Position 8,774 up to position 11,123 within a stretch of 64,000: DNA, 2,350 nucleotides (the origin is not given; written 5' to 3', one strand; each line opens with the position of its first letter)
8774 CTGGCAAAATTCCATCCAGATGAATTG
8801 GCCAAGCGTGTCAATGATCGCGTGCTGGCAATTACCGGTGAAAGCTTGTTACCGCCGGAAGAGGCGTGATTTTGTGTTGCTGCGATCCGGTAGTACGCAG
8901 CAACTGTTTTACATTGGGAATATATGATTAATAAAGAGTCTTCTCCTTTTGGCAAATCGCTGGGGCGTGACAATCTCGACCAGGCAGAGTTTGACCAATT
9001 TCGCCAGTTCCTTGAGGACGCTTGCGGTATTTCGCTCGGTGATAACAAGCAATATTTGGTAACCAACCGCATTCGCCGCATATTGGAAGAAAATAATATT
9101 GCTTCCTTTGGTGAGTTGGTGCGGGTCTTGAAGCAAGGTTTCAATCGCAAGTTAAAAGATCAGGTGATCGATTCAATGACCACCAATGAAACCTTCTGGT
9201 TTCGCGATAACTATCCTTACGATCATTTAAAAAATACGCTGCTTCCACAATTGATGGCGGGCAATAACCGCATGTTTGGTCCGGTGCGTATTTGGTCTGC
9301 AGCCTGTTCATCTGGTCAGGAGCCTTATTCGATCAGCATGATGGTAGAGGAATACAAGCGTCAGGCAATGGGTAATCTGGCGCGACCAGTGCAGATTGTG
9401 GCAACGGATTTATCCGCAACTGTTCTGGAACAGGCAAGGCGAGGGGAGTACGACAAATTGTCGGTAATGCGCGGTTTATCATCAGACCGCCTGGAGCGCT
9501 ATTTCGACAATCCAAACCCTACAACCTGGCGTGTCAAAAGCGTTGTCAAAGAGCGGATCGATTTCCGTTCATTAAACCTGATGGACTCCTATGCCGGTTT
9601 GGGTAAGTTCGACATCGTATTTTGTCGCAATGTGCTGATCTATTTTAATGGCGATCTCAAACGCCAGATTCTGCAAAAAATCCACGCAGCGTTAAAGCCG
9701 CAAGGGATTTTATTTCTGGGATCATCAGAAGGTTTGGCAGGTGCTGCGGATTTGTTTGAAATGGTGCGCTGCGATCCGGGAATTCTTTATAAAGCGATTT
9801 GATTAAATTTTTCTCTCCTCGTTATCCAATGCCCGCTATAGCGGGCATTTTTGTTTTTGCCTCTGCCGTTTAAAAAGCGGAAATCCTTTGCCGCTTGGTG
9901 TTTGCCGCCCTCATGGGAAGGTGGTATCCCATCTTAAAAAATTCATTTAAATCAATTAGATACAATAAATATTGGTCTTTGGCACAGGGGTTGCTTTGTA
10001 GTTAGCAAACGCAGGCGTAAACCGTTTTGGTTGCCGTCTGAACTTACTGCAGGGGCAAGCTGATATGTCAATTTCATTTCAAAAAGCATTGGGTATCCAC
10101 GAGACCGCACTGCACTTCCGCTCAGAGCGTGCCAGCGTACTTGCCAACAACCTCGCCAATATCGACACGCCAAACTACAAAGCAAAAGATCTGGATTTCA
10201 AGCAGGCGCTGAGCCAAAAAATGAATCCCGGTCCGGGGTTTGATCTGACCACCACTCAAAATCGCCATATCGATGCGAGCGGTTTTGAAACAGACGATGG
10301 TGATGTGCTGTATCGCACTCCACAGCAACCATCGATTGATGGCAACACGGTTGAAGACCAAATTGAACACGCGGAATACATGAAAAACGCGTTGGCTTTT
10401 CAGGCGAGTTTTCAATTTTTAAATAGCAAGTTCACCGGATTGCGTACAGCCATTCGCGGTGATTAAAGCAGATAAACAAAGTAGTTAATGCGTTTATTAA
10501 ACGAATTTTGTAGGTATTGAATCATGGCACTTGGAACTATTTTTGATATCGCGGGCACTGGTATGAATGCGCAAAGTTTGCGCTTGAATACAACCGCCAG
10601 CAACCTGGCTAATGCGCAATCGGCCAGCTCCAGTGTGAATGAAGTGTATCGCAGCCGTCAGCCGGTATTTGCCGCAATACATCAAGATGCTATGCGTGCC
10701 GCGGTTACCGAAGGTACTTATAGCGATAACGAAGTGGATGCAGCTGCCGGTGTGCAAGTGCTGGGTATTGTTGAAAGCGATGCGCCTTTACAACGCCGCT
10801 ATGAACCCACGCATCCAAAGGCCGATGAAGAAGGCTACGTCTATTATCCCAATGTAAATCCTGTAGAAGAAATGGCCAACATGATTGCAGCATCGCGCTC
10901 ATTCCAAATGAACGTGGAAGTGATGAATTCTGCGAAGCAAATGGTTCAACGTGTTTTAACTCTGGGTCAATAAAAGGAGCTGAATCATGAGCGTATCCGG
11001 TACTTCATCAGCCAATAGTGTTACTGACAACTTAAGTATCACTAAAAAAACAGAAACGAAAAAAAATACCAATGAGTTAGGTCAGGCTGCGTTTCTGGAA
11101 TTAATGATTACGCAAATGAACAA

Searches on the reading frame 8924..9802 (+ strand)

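Call 55: search_protein_families(library=pfam, proteins=[window:8924-9802:+], max_evalue=0.001)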
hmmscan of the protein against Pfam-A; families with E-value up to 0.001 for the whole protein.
window:8924-9802:+ (292 aa): 6 families
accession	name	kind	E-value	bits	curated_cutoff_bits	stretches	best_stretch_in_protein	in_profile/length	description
PF01739.24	CheR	-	1.5e-56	191.3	27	1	88-284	1-192/195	CheR methyltransferase, SAM binding domain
PF03705.20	CheR_N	-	9.3e-14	51.3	27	1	21-71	1-51/53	CheR methyltransferase, all-alpha domain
PF08242.18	Methyltransf_12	-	6.2e-08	33.7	30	1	203-263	64-98/98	Methyltransferase domain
PF13649.12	Methyltransf_25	-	1.7e-07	32.3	27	1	211-261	47-97/97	Methyltransferase domain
PF08241.18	Methyltransf_11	-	8.2e-07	30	21.2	1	212-265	44-95/95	Methyltransferase domain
PF13847.12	Methyltransf_31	-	0.00019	21.6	27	0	226-273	72-114/145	Methyltransferase domain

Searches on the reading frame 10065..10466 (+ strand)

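Call 4: search_protein_families(library=pfam, proteins=[window:10065-10466:+], max_evalue=0.01)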
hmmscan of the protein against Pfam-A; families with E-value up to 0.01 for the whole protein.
window:10065-10466:+ (133 aa): 1 family
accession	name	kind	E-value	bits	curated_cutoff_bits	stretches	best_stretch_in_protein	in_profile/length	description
PF00460.25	Flg_bb_rod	-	3.9e-07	30.4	20.7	1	11-39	3-31/31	Flagella basal body rod protein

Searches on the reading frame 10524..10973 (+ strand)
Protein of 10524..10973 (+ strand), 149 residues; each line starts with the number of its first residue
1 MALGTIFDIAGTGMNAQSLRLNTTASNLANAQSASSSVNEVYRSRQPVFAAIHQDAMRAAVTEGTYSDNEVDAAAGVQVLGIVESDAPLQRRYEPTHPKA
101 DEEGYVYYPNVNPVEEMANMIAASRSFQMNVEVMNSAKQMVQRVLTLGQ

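Call 4: search_protein_families(library=pfam, proteins=[window:10524-10973:+], max_evalue=0.01)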
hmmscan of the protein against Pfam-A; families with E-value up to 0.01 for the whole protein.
window:10524-10973:+ (149 aa): 3 families
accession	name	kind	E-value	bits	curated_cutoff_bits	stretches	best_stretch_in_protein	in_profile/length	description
PF06429.18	Flg_bbr_C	-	1.8e-16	59.8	23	1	103-147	2-46/46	Flagellar basal body rod FlgEFG protein C-terminal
PF00460.25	Flg_bb_rod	-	8.7e-07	29.2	20.7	1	8-31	2-25/31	Flagella basal body rod protein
PF12693.12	GspL_C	-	0.0052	17.1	29.6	0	116-148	124-155/158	GspL periplasmic domain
